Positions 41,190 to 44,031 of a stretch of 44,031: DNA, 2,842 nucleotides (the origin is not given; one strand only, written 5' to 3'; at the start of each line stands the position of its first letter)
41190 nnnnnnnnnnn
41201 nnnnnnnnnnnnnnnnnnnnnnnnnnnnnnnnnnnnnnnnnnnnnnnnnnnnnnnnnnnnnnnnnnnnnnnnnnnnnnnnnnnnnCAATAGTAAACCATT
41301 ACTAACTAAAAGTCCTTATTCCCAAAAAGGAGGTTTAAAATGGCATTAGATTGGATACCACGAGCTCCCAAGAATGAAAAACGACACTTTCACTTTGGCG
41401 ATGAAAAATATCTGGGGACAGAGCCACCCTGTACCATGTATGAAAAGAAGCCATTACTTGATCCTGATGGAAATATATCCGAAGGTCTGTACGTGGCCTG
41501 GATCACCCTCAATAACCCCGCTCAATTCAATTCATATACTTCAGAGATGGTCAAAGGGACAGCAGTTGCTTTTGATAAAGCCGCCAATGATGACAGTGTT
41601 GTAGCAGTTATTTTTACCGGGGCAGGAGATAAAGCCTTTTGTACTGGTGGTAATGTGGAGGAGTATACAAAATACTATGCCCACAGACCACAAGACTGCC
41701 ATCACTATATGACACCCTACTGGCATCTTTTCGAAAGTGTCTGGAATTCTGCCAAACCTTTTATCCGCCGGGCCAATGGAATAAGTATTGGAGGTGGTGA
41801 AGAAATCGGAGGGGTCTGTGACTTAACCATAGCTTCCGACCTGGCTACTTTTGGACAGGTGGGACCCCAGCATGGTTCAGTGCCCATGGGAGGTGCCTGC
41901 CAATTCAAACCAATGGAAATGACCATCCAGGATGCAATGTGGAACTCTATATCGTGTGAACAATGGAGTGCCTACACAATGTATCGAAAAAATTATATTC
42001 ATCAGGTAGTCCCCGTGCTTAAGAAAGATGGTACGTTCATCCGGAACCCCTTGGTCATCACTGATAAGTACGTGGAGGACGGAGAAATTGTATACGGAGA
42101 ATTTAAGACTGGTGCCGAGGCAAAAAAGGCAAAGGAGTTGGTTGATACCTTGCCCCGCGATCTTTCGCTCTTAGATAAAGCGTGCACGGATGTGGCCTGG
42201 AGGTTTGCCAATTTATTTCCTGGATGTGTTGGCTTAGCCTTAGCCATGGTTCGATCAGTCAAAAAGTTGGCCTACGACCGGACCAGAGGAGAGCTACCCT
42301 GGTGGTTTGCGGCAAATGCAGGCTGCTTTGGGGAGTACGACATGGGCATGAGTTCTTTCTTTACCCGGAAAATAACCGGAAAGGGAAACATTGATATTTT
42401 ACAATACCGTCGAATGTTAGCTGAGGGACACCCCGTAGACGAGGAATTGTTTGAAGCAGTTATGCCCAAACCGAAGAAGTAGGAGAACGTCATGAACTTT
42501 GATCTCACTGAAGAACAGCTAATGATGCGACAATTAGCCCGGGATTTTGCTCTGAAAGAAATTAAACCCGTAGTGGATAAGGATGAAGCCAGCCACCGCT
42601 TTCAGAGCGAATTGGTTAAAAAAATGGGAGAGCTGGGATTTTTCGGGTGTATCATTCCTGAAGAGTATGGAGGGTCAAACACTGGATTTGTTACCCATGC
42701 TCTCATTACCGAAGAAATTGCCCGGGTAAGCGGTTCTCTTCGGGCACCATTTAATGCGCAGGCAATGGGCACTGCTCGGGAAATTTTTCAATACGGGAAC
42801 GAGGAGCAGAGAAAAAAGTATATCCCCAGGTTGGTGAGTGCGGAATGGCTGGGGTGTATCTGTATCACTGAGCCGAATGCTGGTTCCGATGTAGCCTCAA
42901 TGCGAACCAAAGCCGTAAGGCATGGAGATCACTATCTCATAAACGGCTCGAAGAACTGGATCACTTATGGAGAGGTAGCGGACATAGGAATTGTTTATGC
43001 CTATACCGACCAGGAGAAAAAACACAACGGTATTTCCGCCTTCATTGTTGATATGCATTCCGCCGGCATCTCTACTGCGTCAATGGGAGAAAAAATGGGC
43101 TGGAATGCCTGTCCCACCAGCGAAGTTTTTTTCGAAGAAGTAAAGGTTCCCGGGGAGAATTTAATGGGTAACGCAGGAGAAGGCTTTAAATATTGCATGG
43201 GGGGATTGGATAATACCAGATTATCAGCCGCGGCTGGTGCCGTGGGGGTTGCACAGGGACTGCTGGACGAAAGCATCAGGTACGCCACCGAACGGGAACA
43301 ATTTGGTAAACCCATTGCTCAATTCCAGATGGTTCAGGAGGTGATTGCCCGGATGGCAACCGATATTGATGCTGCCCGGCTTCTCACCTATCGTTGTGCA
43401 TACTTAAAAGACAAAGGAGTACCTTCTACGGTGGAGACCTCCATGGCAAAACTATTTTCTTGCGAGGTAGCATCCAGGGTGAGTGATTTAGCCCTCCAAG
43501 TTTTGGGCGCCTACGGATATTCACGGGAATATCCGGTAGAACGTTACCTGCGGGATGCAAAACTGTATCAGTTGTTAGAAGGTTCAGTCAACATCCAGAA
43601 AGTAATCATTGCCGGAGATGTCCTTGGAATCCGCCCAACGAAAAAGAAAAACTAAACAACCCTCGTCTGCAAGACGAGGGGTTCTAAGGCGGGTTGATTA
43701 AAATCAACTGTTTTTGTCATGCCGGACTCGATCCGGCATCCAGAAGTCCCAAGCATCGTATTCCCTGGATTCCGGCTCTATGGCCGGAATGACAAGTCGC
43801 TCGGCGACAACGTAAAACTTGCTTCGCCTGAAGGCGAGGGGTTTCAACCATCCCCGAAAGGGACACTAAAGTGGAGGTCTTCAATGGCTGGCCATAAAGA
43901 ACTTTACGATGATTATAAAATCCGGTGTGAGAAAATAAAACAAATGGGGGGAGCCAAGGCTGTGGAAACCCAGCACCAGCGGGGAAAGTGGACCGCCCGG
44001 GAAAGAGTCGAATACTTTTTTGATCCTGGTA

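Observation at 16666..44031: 27-kb anaerobic catabolic island whose parts fit a methyl-group-to-acyl-CoA and phenolic funnel ending in ring hydrolysis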

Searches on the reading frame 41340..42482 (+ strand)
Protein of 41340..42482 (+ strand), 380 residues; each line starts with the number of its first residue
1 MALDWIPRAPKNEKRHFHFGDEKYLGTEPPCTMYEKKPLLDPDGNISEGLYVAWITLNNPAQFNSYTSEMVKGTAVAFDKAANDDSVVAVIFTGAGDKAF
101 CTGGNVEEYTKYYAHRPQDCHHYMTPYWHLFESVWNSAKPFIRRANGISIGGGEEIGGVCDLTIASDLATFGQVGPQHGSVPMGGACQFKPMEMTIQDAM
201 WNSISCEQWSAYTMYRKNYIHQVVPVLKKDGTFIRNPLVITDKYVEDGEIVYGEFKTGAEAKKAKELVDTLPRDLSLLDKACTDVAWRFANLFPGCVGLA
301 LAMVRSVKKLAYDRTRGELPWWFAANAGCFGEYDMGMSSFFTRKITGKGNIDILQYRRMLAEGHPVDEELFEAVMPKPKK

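Call 4: search_protein_families(library=pfam, proteins=[window:41340-42482:+])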
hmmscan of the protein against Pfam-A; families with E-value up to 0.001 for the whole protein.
window:41340-42482:+ (380 aa): 2 families
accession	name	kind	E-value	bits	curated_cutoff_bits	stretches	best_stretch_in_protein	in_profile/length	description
PF00378.25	ECH_1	-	2.1e-27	96.5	27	1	52-271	6-217/251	Enoyl-CoA hydratase/isomerase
PF16113.10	ECH_2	-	4.3e-19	69.6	27.2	1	53-182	2-131/335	Enoyl-CoA hydratase/isomerase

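Call 11: search_protein_families(library=ncbifam, proteins=[window:41340-42482:+], max_evalue=0.00001)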
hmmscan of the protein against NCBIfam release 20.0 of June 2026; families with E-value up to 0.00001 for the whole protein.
window:41340-42482:+ (380 aa): 57 families (the best 25 are shown)
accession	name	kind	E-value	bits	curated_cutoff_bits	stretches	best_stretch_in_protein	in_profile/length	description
TIGR03200.1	dearomat_oah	equivalog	2.8e-122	408.3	464.45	1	25-375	11-360/360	6-oxocyclohex-1-ene-1-carbonyl-CoA hydratase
TIGR03210.1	badI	equivalog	2e-27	96.1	467.6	1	52-192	12-148/256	2-ketocyclohexanecarboxyl-CoA hydrolase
NF005637.0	PRK07396.1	equivalog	4.8e-26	91.8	380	1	52-228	23-197/273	1,4-dihydroxy-2-naphthoyl-CoA synthase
NF051848.1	EnCoAHydtEchA19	equivalog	5.7e-24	85.1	400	1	52-225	10-182/258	enoyl-CoA hydratase EchA19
TIGR01929.1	menB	equivalog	2e-22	80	342.7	1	52-231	13-190/259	1,4-dihydroxy-2-naphthoyl-CoA synthase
NF042430.2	EnCoAhydt_DpgD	equivalog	2.9e-22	79.4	400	1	52-228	7-185/258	enoyl-CoA-hydratase DpgD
NF004840.0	PRK06190.1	equivalog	7.7e-22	78.1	253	1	52-225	14-183/260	enoyl-CoA hydratase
NF004475.0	PRK05809.1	subfamily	2.1e-21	76.6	394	1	52-222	14-181/260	short-chain-enoyl-CoA hydratase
NF004781.0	PRK06127.1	subfamily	4e-21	75.9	291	1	52-172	21-140/269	enoyl-CoA hydratase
NF004796.0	PRK06144.1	subfamily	2e-20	73.4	272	1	52-172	18-136/262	enoyl-CoA hydratase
NF006109.0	PRK08260.1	subfamily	2.2e-20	73.1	320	1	52-225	14-200/296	enoyl-CoA hydratase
NF046063.1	oxepin_alt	equivalog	2.5e-19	69.8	300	1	53-273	11-226/254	oxepin-CoA hydrolase, alternative type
NF004517.0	PRK05862.1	equivalog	2.6e-19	69.7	396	1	52-225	14-181/257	enoyl-CoA hydratase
NF004634.0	PRK05980.1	equivalog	9.3e-19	67.8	375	1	52-225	13-187/263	crotonase/enoyl-CoA hydratase family protein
NF006699.0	PRK09245.1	subfamily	2.2e-18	66.5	354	1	52-225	13-190/266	crotonase/enoyl-CoA hydratase family protein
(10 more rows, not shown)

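Call 37: search_solved_structures(query=window:41340-42482:+, max_evalue=1e-10)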
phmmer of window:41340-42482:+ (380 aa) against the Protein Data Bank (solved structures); distinct sequences matched with E-value up to 1e-10: 39.
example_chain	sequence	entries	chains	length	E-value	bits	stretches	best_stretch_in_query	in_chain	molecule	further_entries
4els_A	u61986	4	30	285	2.2e-22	83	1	52-228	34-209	1,4-Dihydroxy-2-naphthoyl-CoA synthase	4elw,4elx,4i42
3t88_A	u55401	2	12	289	2.3e-22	82.9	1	52-228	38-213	1,4-Dihydroxy-2-naphthoyl-CoA synthase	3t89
3h02_A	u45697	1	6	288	4e-21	78.9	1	52-228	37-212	Naphthoate synthase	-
2uzf_A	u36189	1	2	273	3.4e-20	75.8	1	52-230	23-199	NAPHTHOATE SYNTHASE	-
2iex_A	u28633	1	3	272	3.5e-20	75.8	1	52-230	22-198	Dihydroxynapthoic acid synthetase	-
6lvp_A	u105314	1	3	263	3.1e-16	62.8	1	52-228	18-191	Enoyl-CoA hydratase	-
3r0o_A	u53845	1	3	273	4.1e-16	62.4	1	52-243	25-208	Carnitinyl-CoA dehydratase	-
3r9s_A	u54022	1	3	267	3e-15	59.5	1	51-189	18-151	Carnitinyl-CoA dehydratase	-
3r9t_A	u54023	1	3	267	3e-15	59.5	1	51-189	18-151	EchA1_1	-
2ej5_A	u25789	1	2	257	7e-15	58.3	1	51-195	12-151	Enoyl-CoA hydratase subunit II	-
5z7r_A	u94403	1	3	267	8.4e-15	58.1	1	51-187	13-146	Short-chain-enoyl-CoA hydratase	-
3rsi_A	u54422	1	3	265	8.4e-15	58.1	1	52-251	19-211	Putative enoyl-CoA hydratase/isomerase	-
6ijk_A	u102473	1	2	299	4.1e-14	55.8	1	52-200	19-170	Enoyl-CoA hydratase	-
4eml_A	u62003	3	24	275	5.5e-14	55.4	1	52-229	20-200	Naphthoate synthase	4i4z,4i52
9qwv_A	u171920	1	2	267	7.9e-14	54.9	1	47-224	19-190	Enoyl-CoA hydratase, mitochondrial, putative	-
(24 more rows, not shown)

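Call 53: find_homologous_proteins(query=window:41340-42482:+, max_evalue=1e-30)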
Query window:41340-42482:+ (380 aa): 5350 proteins with E <= 1e-30 among 8000 candidates; the best 120 are listed.
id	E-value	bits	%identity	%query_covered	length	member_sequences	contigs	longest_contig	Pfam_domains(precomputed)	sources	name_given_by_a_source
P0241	4.4e-237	805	88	100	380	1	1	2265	PF00378.26,PF16113.11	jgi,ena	-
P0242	2.2e-234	796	87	100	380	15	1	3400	PF00378.26,PF16113.11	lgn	-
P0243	2.4e-234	796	86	100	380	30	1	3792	PF00378.26,PF16113.11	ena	-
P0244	2.3e-229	779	85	100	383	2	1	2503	PF00378.26,PF16113.11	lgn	-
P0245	1.7e-226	770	83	100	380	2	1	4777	PF00378.26,PF16113.11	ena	-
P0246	6.0e-215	732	79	100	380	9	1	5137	PF00378.26,PF16113.11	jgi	jgi:6-oxocyclohex-1-ene-carbonyl-CoA hydrolase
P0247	1.0e-209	715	77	100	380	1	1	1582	PF00378.26,PF16113.11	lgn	-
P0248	1.7e-188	645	71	100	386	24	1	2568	PF00378.26,PF16113.11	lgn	-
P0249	8.9e-183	626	68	100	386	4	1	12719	PF00378.26,PF16113.11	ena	-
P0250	1.4e-182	625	69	100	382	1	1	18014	PF00378.26,PF16113.11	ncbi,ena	-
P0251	4.8e-181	620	67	100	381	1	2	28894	PF00378.26,PF16113.11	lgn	-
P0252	8.5e-181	620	68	100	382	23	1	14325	PF00378.26,PF16113.11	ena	-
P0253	4.7e-180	617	67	100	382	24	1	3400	PF00378.26,PF16113.11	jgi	-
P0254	2.8e-179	615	67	100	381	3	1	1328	PF00378.26,PF16113.11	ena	-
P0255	4.4e-178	611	67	100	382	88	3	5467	PF00378.26,PF16113.11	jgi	jgi:6-oxo-cyclohex-1-ene-carbonyl-CoA hydrolase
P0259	5.5e-174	597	67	100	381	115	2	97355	PF00378.26,PF16113.11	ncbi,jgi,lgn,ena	jgi:6-oxo-cyclohex-1-ene-carbonyl-CoA hydrolase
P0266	8.1e-168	577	63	100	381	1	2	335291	PF00378.26,PF16113.11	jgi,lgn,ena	-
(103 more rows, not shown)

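Call 54: find_encoding_contigs(protein=P0266, flank=10000, max_places=1)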
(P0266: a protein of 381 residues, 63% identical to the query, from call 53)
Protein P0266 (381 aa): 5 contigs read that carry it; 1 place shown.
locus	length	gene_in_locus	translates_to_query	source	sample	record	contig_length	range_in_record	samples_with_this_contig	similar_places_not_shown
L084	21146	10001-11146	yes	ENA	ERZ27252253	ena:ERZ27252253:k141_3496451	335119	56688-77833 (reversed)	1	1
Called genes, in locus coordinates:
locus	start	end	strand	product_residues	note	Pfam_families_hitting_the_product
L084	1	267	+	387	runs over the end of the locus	PF02670:DXP_reductoisom, PF08436:DXP_redisom_C, PF13288:DXPR_C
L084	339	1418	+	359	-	PF02163:Peptidase_M50, PF13180:PDZ_2, PF17820:PDZ_6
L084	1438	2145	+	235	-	PF00814:TsaD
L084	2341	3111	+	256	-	PF02666:PS_Dcarbxylase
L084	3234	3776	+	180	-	PF03602:Cons_hypoth95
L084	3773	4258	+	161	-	PF01467:CTP_transf_like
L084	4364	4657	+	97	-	PF00216:Bac_DNA_binding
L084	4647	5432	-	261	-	PF03330:DPBB_1, PF05036:SPOR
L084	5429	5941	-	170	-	PF00027:cNMP_binding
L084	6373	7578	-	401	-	PF00520:Ion_trans, PF07885:Ion_trans_2, PF02254:TrkA_N (weak), PF22614:Slo-like_RCK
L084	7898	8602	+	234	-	PF00106:adh_short, PF08659:KR, PF13561:adh_short_C2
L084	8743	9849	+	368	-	PF08240:ADH_N, PF00107:ADH_zinc_N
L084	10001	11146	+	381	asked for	PF00378:ECH_1, PF16113:ECH_2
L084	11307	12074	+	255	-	PF00378:ECH_1, PF16113:ECH_2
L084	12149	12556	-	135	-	PF02310:B12-binding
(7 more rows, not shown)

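Call 55: find_encoding_contigs(protein=P0259, flank=10000, max_places=1)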
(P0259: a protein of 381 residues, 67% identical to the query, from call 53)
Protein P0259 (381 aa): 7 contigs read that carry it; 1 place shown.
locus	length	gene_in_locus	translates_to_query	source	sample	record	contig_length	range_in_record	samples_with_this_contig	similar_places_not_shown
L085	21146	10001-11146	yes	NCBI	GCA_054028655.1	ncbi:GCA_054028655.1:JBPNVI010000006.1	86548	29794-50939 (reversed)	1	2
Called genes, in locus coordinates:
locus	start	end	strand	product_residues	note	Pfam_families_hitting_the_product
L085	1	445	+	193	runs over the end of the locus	-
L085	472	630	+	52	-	-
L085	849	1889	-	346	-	PF01595:CNNM, PF00571:CBS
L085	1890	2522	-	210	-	PF12804:NTP_transf_3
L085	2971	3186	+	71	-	PF01176:eIF-1a, PF16745:RsgA_N (faint)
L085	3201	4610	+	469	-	PF18073:Zn_ribbon_LapB, PF03796:DnaB_C (weak), PF06745:ATPase, PF13481:AAA_25, PF23442:DUF7125 (weak), PF13401:AAA_22 (weak), PF13541:ChlI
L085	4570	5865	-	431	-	PF00037:Fer4 (faint), PF12838:Fer4_7, PF13183:Fer4_8, PF13237:Fer4_10 (weak), PF13534:Fer4_17, PF02754:CCG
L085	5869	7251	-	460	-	PF01565:FAD_binding_4, PF02913:FAD-oxidase_C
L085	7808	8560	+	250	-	PF00106:adh_short, PF08659:KR, PF13561:adh_short_C2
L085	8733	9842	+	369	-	PF08240:ADH_N, PF00107:ADH_zinc_N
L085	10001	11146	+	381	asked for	PF00378:ECH_1, PF16113:ECH_2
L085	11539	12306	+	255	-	PF00378:ECH_1, PF16113:ECH_2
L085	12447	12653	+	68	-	-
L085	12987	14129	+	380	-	PF03977:OAD_beta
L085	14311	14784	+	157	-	-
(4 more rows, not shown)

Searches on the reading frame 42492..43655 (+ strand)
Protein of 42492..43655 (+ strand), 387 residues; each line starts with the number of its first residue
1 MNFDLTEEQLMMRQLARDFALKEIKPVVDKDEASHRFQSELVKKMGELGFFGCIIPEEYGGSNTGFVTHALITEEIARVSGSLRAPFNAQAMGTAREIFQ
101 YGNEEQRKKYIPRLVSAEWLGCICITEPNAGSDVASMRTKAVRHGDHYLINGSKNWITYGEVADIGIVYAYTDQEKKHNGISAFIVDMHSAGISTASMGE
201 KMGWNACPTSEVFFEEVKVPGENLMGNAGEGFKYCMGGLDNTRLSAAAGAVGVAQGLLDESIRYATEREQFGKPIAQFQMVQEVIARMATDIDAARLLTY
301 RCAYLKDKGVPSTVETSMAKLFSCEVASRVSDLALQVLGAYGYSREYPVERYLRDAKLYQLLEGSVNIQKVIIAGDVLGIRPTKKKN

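Call 4: search_protein_families(library=pfam, proteins=[window:42492-43655:+])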
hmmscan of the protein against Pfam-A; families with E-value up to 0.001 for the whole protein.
window:42492-43655:+ (387 aa): 4 families
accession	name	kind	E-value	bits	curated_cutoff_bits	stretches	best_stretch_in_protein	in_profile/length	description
PF00441.29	Acyl-CoA_dh_1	-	3.9e-50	170.3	22.4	1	229-375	1-147/150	Acyl-CoA dehydrogenase, C-terminal domain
PF02771.21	Acyl-CoA_dh_N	-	5.2e-35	120.7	22.9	1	6-118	1-113/113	Acyl-CoA dehydrogenase, N-terminal domain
PF02770.24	Acyl-CoA_dh_M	-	1e-25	90.1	33.3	1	122-217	1-97/97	Acyl-CoA dehydrogenase, middle domain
PF08028.16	Acyl-CoA_dh_2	-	5.2e-22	79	22.7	1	245-360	2-127/134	Acyl-CoA dehydrogenase, C-terminal domain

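Call 11: search_protein_families(library=ncbifam, proteins=[window:42492-43655:+], max_evalue=0.00001)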
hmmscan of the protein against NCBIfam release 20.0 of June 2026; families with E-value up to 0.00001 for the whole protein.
window:42492-43655:+ (387 aa): 23 families
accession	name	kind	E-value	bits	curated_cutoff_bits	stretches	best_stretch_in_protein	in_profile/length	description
NF045552.1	GlutCoADH_Des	equivalog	7.7e-146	486.2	470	1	1-382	1-384/387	glutaryl-CoA dehydrogenase Acd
NF042972.1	AcrlCoAredClosAcrC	equivalog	3e-120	401.3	640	1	1-378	1-377/378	acryloyl-CoA reductase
NF043006.1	CyhCrbnylCoADH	equivalog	7.8e-90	301.6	650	1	6-377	5-375/380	cyclohexane-1-carbonyl-CoA dehydrogenase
NF058590.1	AcCoDHFadEBacil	equivalog_domain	4e-89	299.7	600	1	4-378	20-411/586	acyl-CoA dehydrogenase FadE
NF042439.1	SulpropCoADesulf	equivalog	6.8e-87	291.7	600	1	14-384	2-377/379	3-sulfinopropanoyl-CoA desulfinase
TIGR03207.1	cyc_hxne_CoA_dh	equivalog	1.3e-72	244.6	575.35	1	5-375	1-369/372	cyclohexanecarboxyl-CoA dehydrogenase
NF053553.1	prodigi_MBC_PigA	equivalog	2e-72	244.4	500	1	1-375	1-377/381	prodigiosin MBC biosynthesis dehydrogenase PigA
NF008997.0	PRK12341.1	equivalog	3.1e-72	243.7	537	1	1-375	1-373/382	acyl-CoA dehydrogenase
NF045652.1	ProlPCPDhRedW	equivalog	1.1e-68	231.7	650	1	10-375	5-371/376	L-prolyl-[peptidyl-carrier protein] dehydrogenase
NF052270.1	Staph_DH_FadE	equivalog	1e-56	192.4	600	1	4-379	20-395/400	acyl-CoA dehydrogenase FadE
NF002885.1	PRK03354.1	equivalog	1.7e-56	191.9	540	1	1-371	1-367/378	crotonobetainyl-CoA dehydrogenase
TIGR03204.1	pimC_large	equivalog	1.1e-42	146.4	623.85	1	6-342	5-343/395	pimeloyl-CoA dehydrogenase large subunit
NF007000.1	PRK09463.1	subfamily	3.6e-34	118.2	600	1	37-342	74-397/726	acyl-CoA dehydrogenase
NF009586.0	PRK13026.1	subfamily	6.8e-31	107.3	608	1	35-339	107-429/777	acyl-CoA dehydrogenase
NF049984.1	Rv1679_FadE16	equivalog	1.7e-25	90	600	1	32-357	20-345/371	Rv1679 family acyl-CoA dehydrogenase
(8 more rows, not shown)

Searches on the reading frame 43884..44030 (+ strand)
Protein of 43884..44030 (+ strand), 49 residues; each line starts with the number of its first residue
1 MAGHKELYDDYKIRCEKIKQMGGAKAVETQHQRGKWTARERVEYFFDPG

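Call 11: search_protein_families(library=ncbifam, proteins=[window:43884-44030:+], max_evalue=0.00001)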
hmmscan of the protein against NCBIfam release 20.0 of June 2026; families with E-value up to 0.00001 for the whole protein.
window:43884-44030:+ (49 aa): 1 family
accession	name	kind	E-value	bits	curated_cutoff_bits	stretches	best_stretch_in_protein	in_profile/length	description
TIGR01117.1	mmdA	subfamily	1.4e-10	40.6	998.8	1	9-49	4-44/512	methylmalonyl-CoA decarboxylase subunit alpha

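Call 29: search_protein_families(library=pfam, proteins=[window:43884-44030:+], max_evalue=10)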
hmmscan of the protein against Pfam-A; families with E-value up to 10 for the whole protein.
window:43884-44030:+ (49 aa): 0 families
